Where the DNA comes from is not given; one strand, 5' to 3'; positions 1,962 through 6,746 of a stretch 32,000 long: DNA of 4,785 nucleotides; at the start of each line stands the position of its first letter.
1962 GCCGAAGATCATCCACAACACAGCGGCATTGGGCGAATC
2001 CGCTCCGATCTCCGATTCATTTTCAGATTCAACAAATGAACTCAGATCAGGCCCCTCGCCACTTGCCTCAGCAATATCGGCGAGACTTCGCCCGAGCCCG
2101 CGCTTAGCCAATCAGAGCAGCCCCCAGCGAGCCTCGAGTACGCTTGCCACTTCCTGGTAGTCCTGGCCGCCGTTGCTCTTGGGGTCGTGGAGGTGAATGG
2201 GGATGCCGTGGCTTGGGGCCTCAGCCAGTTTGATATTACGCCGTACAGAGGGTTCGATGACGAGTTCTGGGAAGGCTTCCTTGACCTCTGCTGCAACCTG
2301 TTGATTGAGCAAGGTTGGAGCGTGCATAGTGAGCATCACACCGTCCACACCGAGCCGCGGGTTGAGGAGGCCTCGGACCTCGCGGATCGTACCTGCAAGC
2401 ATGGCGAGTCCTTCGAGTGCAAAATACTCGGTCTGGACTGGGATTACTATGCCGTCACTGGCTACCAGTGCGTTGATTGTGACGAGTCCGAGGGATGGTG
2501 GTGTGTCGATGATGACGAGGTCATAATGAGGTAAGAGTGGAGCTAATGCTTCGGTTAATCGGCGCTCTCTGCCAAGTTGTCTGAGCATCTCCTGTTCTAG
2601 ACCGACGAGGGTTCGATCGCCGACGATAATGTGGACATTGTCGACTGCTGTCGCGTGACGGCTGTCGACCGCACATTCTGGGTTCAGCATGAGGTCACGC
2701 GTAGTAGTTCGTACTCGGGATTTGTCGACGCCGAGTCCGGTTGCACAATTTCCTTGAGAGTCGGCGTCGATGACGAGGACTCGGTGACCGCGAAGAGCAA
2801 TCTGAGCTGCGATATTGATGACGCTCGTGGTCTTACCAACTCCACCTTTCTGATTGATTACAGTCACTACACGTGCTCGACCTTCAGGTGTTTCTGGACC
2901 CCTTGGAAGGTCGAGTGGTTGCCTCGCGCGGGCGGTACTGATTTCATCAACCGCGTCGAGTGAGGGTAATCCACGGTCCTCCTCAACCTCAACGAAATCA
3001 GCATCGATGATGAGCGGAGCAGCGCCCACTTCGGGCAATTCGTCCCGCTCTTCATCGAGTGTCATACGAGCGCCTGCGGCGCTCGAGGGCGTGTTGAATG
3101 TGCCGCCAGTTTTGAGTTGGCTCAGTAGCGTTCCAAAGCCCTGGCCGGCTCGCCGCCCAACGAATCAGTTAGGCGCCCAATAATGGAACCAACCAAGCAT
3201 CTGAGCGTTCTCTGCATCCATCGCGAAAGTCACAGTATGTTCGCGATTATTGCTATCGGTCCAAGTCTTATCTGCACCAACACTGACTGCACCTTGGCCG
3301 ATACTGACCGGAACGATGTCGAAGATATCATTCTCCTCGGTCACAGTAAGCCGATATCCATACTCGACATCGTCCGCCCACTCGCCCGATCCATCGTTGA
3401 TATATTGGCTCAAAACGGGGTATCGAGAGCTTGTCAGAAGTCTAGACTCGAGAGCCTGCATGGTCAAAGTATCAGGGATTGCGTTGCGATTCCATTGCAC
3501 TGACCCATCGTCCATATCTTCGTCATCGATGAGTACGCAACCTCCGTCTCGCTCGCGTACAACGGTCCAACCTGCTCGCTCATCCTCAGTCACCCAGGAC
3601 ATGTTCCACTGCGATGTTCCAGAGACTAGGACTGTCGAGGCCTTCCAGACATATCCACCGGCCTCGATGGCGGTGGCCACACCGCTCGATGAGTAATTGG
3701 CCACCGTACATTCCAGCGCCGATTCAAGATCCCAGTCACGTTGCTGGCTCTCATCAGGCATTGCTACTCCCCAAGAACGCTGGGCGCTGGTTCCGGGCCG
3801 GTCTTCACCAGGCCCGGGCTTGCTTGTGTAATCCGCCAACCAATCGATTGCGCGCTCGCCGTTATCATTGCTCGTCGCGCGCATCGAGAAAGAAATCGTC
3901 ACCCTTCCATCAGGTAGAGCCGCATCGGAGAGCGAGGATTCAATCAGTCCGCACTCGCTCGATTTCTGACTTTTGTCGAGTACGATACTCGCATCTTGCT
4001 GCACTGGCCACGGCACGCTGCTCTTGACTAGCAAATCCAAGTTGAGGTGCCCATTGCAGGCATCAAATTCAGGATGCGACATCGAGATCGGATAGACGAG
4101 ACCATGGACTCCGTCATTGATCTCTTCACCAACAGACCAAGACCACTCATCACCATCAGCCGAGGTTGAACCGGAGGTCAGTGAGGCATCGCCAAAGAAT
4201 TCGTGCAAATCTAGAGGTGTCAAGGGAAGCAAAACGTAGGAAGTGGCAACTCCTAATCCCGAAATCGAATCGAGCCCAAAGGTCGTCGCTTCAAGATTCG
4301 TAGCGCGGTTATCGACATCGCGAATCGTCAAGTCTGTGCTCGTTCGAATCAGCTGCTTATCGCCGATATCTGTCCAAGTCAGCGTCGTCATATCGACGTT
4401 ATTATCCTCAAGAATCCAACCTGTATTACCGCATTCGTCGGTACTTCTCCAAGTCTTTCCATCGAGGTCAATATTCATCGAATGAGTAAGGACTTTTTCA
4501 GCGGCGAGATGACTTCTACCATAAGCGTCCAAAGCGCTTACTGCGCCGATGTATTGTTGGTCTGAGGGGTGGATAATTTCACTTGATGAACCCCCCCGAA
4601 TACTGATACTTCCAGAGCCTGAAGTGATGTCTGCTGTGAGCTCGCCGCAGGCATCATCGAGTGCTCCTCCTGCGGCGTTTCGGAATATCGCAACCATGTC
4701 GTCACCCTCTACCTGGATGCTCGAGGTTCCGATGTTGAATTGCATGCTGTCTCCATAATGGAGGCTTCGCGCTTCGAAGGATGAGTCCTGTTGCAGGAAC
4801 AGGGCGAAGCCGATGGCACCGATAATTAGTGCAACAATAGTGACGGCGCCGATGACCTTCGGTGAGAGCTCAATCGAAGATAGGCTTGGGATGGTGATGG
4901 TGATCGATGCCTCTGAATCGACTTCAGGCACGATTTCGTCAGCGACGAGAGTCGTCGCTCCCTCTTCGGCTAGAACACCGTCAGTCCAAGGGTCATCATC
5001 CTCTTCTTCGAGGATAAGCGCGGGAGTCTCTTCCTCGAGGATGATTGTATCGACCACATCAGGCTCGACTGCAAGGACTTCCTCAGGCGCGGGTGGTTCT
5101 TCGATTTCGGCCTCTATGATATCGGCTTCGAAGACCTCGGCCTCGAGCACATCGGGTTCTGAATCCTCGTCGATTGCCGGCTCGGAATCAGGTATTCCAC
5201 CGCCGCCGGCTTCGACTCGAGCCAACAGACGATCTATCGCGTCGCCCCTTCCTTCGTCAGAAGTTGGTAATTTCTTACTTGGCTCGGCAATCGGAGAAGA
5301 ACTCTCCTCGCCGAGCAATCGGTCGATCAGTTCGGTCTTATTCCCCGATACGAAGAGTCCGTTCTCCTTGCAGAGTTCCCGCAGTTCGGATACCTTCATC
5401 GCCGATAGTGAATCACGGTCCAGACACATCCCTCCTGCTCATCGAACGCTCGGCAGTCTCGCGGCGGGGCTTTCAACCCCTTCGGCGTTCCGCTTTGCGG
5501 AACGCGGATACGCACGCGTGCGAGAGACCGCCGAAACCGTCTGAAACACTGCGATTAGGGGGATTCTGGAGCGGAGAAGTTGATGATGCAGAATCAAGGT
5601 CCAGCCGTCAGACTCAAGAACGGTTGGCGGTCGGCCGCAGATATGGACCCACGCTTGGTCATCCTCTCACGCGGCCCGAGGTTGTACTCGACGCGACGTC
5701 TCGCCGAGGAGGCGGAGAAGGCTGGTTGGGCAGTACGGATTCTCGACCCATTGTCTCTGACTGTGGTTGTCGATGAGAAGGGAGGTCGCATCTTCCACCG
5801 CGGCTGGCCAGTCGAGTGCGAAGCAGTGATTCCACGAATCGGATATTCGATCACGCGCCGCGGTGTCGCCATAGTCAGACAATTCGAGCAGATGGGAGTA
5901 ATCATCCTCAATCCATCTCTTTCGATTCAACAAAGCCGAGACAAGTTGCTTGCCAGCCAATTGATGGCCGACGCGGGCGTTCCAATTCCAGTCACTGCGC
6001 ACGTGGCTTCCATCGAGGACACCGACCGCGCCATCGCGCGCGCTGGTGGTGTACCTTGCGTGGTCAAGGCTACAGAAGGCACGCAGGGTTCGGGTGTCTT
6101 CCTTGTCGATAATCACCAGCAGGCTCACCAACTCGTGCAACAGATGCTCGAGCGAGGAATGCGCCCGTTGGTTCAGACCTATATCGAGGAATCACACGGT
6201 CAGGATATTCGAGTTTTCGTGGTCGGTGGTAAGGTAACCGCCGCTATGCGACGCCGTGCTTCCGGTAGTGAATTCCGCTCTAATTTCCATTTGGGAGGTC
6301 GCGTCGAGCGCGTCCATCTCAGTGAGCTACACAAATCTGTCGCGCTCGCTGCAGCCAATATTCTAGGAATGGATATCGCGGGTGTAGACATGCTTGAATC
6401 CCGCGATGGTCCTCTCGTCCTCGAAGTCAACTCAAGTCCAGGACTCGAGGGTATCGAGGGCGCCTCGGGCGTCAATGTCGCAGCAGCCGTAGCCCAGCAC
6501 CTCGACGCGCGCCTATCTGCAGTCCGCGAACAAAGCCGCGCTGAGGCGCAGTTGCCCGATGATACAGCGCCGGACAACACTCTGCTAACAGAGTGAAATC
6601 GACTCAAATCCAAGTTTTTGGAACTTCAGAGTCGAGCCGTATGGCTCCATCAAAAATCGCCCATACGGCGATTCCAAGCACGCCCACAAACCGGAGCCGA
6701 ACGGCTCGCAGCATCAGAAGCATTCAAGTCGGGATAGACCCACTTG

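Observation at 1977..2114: ParB-type N-terminal peptide grafted onto an EamA permease, in frame with parA across a single TGA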

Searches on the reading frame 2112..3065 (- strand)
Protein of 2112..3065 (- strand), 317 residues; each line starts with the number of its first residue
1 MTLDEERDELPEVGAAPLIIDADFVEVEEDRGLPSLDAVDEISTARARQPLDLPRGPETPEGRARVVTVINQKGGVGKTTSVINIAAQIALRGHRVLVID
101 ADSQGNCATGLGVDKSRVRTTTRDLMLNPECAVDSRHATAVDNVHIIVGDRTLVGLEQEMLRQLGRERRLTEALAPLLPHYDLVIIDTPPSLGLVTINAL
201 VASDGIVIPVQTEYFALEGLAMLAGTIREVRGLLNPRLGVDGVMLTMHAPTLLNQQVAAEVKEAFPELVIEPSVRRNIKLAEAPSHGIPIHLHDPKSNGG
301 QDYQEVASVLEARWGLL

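Call 3: search_protein_families(library=pfam, proteins=[window:2112-3065:-], max_evalue=0.01)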
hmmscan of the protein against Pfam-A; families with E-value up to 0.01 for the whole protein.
window:2112-3065:- (317 aa): 11 families
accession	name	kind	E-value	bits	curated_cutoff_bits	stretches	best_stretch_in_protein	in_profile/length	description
PF13614.12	AAA_31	-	1.7e-52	178.4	27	1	65-239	2-176/177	AAA domain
PF01656.29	CbiA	-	4.1e-21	75.7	25.4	1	67-290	1-125/125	CobQ/CobB/MinD/ParA nucleotide binding domain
PF09140.17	MipZ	-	3e-09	37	20.7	1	66-226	2-145/262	ATPase MipZ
PF10609.15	ParA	-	3.2e-08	33.7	27.1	1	65-208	4-141/246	NUBPL iron-transfer P-loop NTPase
PF02374.21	ArsA_ATPase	-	1.2e-05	25.1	24.3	1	69-124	5-60/305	Anion-transporting ATPase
PF00142.24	Fer4_NifH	-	0.00015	21.8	25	1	70-106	5-41/271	4Fe-4S iron sulfur cluster binding proteins, NifH/frxC family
PF07015.17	VirC1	-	0.00024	20.9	24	1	66-103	3-40/231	VirC1 protein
PF06564.18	CBP_BcsQ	-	0.0007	19.6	21.3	1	67-210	4-145/234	Cellulose biosynthesis protein BcsQ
PF13481.12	AAA_25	-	0.0017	18.5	27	1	67-188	35-151/195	AAA domain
PF03308.22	MeaB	-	0.0032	17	23.1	1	61-121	30-90/273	Methylmalonyl Co-A mutase-associated GTPase MeaB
PF25199.1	nSTAND_NTPase5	-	0.0062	16.8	34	1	61-106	37-83/145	Novel STAND NTPase 5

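Call 23: search_solved_structures(query=window:2112-3065:-, max_evalue=1e-10, show_alignments=1)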
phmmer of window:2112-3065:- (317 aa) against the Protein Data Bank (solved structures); distinct sequences matched with E-value up to 1e-10: 15.
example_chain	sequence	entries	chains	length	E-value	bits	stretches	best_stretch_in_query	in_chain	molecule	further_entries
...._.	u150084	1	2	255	5.8e-58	199.9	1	63-306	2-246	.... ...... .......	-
1wcv_1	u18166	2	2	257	6.1e-51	176.9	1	63-313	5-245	SEGREGATION PROTEIN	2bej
2bek_A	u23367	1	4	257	8.5e-50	173.1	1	63-313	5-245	SEGREGATION PROTEIN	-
6iub_A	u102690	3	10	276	6.1e-42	147.3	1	64-308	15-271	SpoOJ regulator (Soj)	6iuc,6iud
8jmj_A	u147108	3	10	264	8.5e-41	143.5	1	65-308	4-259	SpoOJ regulator (Soj)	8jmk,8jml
4pfs_A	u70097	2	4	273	1e-37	133.4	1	64-314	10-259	Cobyrinic Acid a,c-diamide synthase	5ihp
5if9_A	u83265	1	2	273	1.4e-37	133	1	64-314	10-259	Cobyrinic Acid a,c-diamide synthase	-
3k9g_A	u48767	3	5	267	2.2e-16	63.4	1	56-230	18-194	PF-32 protein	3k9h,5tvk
1g3q_A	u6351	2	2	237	9.1e-16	61.4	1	64-311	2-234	CELL DIVISION INHIBITOR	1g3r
1ion_A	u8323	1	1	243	7.2e-15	58.4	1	64-311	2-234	PROBABLE CELL DIVISION INHIBITOR MIND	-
7dut_A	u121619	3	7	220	1.7e-13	53.9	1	66-229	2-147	SOJ protein (Soj)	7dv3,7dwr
2oze_A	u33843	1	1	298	6.9e-13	51.9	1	67-291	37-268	Orf delta'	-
6non_A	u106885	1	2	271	2.1e-12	50.3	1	64-288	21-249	Cobyrinic acid ac-diamide synthase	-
6noo_A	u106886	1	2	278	2.2e-12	50.2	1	64-288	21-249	Maintenance of carboxysome positioning A protein, MCDA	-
6nop_B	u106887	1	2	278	2.9e-11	46.6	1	64-288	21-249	Cobyrinic acid ac-diamide synthase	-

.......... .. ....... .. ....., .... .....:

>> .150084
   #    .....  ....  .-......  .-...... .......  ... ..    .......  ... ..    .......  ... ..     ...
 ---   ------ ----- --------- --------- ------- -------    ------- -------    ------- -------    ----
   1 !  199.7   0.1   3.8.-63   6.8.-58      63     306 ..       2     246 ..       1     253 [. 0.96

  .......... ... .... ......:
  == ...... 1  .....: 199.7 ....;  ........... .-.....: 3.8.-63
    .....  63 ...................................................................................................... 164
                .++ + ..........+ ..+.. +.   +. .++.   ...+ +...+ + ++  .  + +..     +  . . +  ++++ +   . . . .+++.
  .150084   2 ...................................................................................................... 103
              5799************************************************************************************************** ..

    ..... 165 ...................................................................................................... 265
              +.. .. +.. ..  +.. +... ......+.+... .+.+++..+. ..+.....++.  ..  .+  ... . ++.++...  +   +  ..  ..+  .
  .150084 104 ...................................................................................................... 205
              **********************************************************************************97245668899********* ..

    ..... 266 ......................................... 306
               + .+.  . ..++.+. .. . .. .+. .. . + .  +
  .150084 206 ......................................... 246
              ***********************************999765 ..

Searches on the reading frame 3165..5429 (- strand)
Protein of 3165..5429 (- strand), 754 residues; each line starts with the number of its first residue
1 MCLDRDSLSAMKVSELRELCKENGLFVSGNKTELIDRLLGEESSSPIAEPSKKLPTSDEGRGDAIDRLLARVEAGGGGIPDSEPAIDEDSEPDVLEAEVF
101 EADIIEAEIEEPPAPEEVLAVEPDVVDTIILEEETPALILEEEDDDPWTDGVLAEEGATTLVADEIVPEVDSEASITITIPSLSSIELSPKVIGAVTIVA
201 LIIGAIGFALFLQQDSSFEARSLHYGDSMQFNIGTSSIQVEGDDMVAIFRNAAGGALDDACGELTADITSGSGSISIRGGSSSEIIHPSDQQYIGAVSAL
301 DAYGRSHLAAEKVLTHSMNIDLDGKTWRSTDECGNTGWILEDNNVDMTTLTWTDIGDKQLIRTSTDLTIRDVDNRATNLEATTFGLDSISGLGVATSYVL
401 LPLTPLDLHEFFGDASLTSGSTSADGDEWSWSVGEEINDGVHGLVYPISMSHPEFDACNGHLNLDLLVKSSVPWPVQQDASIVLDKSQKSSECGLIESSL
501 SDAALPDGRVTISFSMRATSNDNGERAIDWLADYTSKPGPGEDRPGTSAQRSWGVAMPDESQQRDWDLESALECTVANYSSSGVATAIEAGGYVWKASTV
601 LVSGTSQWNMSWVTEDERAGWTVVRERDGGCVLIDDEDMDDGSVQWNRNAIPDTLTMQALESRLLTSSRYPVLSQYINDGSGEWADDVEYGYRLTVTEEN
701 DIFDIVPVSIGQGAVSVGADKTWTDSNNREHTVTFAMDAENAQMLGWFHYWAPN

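Call 3: search_protein_families(library=pfam, proteins=[window:3165-5429:-], max_evalue=0.01)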
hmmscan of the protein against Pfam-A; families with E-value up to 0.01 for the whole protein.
window:3165-5429:- (754 aa): 3 families
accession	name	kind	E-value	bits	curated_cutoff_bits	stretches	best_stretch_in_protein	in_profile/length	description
PF02037.33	SAP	-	4.8e-11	42.4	23.9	1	8-39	2-33/37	SAP domain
PF18953.6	SAP_new25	-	0.00057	19.9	26.3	1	14-37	11-34/51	SAP domain-containing new25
PF21728.3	PADR1_N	-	0.0032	18.3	25.7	1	5-38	19-53/60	PADR1, N-terminal helical domain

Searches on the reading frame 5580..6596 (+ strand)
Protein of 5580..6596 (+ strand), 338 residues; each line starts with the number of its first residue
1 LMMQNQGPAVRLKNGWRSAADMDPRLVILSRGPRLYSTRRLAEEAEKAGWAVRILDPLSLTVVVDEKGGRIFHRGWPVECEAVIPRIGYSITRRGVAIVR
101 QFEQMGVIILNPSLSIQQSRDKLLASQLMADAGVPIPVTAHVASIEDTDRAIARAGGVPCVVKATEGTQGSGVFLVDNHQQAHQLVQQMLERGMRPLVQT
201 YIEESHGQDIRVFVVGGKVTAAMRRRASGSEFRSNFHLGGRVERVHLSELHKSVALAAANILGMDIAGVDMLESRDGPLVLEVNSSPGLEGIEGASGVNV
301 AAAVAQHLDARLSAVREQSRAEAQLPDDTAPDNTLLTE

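Call 3: search_protein_families(library=pfam, proteins=[window:5580-6596:+], max_evalue=0.01)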
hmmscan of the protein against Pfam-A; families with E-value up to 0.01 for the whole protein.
window:5580-6596:+ (338 aa): 12 families
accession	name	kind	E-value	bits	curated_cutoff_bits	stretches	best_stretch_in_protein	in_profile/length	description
PF08443.16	RimK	-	2.6e-51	174.4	21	1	120-306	2-186/188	RimK-like ATP-grasp domain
PF18030.7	Rimk_N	-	6.4e-26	90.9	26.4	1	25-116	2-94/94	RimK PreATP-grasp domain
PF02955.21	GSH-S_ATP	-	2.2e-16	60.3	23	1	151-284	26-160/175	Prokaryotic glutathione synthetase, ATP-grasp domain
PF14397.11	ATPgrasp_ST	-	1.1e-09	38.4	31.4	1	111-187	11-90/278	Sugar-transfer associated ATP-grasp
PF02655.19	ATP-grasp_3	-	1.5e-09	38.6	23.2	1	121-285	3-155/160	ATP-grasp domain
PF02786.22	CPSase_L_D2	-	1.9e-06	28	19.8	1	121-194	1-75/211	Carbamoyl-phosphate synthase L chain, ATP binding domain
PF07478.18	Dala_Dala_lig_C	-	6e-06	26.4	24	1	142-289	15-178/204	D-ala D-ala ligase C-terminus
PF01071.24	GARS_A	-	3.9e-05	24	27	1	121-193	2-74/194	Phosphoribosylglycinamide synthetase, ATP-grasp (A) domain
PF02222.28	ATP-grasp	-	0.00016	21.8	27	1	128-202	2-76/179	ATP-grasp domain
PF08442.15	ATP-grasp_2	-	0.00045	20.3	29.5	1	125-211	7-93/202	ATP-grasp domain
PF02750.19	Synapsin_C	-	0.002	18.1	22.5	1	155-283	48-174/203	Synapsin, ATP binding domain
PF14398.11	ATPgrasp_YheCD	-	0.0064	16.2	26.8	0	136-187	29-78/255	YheC/D like ATP-grasp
